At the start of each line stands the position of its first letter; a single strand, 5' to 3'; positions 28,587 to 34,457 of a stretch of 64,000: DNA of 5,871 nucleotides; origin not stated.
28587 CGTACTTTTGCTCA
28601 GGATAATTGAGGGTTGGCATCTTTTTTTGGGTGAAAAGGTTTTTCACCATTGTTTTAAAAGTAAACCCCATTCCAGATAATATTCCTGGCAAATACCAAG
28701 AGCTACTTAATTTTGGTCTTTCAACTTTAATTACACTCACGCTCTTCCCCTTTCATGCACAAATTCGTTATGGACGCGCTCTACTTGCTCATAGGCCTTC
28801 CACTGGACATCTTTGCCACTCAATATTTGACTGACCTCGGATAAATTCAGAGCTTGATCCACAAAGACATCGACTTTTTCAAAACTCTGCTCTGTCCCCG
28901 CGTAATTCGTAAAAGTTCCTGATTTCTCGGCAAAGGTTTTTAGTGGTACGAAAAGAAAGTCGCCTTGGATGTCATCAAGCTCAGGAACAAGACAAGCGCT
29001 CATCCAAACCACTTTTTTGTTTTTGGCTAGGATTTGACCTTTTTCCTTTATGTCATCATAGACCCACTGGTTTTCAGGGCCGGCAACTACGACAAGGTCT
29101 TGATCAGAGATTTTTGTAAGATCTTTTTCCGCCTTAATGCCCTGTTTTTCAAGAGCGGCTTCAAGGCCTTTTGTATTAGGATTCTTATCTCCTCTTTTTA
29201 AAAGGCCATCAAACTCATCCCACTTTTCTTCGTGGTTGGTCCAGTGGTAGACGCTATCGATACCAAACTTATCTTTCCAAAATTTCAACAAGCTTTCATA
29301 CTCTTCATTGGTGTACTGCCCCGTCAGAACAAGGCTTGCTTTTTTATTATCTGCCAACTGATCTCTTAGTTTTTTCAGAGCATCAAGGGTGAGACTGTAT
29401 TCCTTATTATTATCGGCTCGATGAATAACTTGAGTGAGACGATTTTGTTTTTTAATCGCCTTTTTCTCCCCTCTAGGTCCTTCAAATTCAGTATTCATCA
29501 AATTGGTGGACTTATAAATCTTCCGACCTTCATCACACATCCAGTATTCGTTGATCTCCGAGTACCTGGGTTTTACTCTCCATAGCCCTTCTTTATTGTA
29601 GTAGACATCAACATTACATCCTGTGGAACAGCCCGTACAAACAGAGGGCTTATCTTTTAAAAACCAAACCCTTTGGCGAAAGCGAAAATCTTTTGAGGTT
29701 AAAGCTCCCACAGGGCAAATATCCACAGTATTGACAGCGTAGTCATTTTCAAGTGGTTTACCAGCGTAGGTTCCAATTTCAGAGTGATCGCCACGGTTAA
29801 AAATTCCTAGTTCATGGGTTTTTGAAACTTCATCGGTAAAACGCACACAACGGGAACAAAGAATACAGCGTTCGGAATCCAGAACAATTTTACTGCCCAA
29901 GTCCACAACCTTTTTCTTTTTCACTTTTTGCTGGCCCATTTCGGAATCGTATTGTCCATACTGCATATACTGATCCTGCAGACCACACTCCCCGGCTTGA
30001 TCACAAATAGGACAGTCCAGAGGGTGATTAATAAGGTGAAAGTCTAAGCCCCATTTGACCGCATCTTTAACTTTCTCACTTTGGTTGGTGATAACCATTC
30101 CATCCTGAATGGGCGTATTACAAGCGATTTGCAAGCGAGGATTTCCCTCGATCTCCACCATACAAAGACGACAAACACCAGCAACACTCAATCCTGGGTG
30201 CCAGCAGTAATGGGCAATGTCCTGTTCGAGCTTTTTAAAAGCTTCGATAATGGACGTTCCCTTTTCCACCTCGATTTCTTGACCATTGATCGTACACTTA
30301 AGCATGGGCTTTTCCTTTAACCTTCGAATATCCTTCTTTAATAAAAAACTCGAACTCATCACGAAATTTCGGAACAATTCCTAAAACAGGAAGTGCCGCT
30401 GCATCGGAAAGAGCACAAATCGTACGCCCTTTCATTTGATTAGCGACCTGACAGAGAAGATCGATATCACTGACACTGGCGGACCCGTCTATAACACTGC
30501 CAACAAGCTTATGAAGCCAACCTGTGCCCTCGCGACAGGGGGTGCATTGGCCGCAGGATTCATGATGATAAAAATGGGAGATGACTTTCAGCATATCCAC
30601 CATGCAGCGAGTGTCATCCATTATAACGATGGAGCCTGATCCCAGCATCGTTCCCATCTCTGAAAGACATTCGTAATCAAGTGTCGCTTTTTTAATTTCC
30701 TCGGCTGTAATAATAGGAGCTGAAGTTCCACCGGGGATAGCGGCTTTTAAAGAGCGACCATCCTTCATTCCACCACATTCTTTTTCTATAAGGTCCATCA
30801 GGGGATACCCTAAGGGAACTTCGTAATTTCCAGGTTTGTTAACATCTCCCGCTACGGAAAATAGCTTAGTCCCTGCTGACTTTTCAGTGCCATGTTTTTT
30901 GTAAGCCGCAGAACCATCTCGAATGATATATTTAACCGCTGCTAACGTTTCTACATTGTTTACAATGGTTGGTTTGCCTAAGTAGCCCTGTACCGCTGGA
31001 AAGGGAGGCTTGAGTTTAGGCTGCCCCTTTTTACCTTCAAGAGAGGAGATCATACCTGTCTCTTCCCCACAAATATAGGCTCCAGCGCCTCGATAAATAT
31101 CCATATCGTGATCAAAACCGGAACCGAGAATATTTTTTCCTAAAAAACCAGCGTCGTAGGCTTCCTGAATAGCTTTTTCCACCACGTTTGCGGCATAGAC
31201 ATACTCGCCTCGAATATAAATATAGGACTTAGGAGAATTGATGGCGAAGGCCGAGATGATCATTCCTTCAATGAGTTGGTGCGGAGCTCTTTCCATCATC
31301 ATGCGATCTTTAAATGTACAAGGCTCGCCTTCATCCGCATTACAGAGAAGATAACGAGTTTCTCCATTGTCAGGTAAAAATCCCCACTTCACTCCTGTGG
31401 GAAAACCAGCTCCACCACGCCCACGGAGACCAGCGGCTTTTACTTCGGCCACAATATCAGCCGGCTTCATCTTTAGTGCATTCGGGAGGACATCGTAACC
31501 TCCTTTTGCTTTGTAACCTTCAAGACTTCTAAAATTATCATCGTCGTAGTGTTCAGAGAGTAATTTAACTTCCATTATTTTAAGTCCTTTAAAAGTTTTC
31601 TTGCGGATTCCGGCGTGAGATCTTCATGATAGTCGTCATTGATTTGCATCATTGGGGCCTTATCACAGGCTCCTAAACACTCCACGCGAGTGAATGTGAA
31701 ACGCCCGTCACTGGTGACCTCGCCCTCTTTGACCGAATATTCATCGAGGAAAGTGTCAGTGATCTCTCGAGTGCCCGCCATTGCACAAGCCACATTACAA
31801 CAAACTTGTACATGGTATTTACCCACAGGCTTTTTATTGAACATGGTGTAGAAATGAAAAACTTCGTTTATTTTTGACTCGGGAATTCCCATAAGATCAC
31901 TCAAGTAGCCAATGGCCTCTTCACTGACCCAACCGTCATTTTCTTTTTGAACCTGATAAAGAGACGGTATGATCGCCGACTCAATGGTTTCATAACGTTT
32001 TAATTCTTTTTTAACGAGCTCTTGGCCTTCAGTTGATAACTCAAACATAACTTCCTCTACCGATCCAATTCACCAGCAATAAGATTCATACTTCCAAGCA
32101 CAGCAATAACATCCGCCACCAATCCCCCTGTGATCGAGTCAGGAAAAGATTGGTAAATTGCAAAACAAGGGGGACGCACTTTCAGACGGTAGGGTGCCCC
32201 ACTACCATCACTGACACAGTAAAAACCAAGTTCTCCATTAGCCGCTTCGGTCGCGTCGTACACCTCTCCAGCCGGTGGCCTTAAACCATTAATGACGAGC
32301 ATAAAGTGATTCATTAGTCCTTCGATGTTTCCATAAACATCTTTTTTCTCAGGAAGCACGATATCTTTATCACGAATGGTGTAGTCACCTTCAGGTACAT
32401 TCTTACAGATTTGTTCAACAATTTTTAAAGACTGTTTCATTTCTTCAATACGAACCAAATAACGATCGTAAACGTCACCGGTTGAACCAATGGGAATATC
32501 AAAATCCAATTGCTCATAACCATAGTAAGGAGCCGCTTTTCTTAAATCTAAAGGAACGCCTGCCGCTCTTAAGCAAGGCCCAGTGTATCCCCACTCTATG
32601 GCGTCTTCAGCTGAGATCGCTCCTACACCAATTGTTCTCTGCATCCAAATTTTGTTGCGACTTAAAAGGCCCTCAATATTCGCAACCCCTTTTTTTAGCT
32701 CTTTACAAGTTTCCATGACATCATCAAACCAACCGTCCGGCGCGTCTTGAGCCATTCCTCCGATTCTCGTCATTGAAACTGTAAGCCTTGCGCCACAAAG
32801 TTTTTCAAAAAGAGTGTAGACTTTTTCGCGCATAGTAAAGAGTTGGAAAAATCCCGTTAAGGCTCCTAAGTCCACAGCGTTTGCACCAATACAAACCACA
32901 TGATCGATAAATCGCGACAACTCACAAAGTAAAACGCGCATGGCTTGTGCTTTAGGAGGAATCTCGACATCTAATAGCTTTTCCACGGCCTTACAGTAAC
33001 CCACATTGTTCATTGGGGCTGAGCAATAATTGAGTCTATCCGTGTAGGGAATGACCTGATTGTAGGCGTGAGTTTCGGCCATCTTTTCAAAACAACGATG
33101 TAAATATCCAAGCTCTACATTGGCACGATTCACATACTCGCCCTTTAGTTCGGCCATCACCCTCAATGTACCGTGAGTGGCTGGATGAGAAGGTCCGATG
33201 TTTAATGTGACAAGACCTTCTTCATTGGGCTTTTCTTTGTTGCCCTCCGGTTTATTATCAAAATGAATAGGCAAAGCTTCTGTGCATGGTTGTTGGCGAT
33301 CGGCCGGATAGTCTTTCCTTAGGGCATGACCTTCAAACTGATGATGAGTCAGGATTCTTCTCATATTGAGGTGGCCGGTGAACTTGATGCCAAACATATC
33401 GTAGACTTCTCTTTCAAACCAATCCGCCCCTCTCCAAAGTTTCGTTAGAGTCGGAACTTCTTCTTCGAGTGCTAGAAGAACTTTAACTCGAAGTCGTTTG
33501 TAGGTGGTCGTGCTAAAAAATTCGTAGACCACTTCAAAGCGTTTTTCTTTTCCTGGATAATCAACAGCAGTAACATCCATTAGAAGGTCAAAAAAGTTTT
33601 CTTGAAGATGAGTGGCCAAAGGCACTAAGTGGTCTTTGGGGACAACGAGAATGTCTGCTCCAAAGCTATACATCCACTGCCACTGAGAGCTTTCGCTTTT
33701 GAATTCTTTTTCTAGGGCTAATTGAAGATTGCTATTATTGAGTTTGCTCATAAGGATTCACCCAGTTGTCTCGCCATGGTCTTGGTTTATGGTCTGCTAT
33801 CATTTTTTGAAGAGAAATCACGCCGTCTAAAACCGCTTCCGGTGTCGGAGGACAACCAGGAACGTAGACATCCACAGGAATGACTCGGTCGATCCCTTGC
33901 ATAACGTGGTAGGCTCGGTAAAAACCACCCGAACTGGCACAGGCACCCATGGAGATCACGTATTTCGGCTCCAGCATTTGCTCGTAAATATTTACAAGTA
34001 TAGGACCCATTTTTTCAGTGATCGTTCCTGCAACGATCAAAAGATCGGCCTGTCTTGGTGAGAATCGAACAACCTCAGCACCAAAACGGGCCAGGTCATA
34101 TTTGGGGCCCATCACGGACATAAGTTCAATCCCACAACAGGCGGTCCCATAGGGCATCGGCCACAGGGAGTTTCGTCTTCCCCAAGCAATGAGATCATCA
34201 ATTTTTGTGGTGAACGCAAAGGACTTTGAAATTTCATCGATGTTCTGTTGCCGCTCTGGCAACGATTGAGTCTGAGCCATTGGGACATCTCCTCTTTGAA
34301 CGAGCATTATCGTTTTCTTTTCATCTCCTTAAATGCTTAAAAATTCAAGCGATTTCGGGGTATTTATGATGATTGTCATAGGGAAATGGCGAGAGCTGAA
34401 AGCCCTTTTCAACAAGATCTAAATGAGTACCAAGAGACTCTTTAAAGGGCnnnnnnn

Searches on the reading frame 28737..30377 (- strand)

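Call 71: search_protein_families(library=pfam, proteins=[window:28737-30377:-], max_evalue=0.00001)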
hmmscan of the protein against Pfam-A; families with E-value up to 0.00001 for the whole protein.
window:28737-30377:- (546 aa): 4 families
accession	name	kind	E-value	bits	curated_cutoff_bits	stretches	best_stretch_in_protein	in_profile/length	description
PF22117.2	Fer4_Nqo3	-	4.1e-26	91.4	27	1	161-227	1-67/67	NADH-quinone oxidoreductase subunit 3, ferredoxin-like domain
PF13510.11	Fer2_4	-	5.3e-19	68.5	22.8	1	25-100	3-81/82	2Fe-2S iron-sulfur cluster binding domain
PF10588.14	NADH-G_4Fe-4S_3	-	4.7e-12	45.7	27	1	111-143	5-37/40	NADH-ubiquinone oxidoreductase-G iron-sulfur binding region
PF04879.21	Molybdop_Fe4S4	-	3.8e-07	30.4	22.7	1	243-292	4-54/55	Molybdopterin oxidoreductase Fe4S4 domain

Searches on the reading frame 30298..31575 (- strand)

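Call 71: search_protein_families(library=pfam, proteins=[window:30298-31575:-], max_evalue=0.00001)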
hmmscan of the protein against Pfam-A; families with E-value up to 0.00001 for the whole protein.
window:30298-31575:- (425 aa): 4 families
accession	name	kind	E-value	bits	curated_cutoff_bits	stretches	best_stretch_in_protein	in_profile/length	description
PF01512.22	Complex1_51K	-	2.5e-47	161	31.2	1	45-215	1-149/150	Nuo51 FMN-binding domain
PF10589.14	NADH_4Fe-4S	-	6.9e-29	100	23.5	1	327-409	1-83/85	NADH-ubiquinone oxidoreductase-F iron-sulfur binding region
PF10531.15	SLBB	-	3.3e-11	43.3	27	1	239-288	2-54/55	SLBB domain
PF22461.2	SLBB_2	-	2.2e-09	37.7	27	1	237-301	1-67/79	SLBB domain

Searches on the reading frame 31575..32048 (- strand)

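Call 71: search_protein_families(library=pfam, proteins=[window:31575-32048:-], max_evalue=0.00001)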
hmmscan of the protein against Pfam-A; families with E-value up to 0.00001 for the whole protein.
window:31575-32048:- (157 aa): 1 family
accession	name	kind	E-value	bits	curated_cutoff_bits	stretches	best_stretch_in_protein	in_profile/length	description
PF01257.25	2Fe-2S_thioredx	-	8e-53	178.6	24.8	1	13-157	2-145/145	Thioredoxin-like [2Fe-2S] ferredoxin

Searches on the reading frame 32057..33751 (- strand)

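Call 71: search_protein_families(library=pfam, proteins=[window:32057-33751:-], max_evalue=0.00001)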
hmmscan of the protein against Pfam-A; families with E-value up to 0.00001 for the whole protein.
window:32057-33751:- (564 aa): 2 families
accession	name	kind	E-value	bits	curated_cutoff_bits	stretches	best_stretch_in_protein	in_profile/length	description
PF00346.24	Complex1_49kDa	-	4.9e-109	364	24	1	294-564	1-271/271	Respiratory-chain NADH dehydrogenase, 49 Kd subunit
PF00329.25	Complex1_30kDa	-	2.2e-40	138.5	22.5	1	36-153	2-123/124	Respiratory-chain NADH dehydrogenase, 30 Kd subunit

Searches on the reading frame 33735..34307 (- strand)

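Call 71: search_protein_families(library=pfam, proteins=[window:33735-34307:-], max_evalue=0.00001)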
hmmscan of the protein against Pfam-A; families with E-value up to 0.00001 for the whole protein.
window:33735-34307:- (190 aa): 1 family
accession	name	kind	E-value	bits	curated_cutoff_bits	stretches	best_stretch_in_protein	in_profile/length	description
PF01058.29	Oxidored_q6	-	4.3e-28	98.1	27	1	57-165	1-127/128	NADH ubiquinone oxidoreductase, 20 Kd subunit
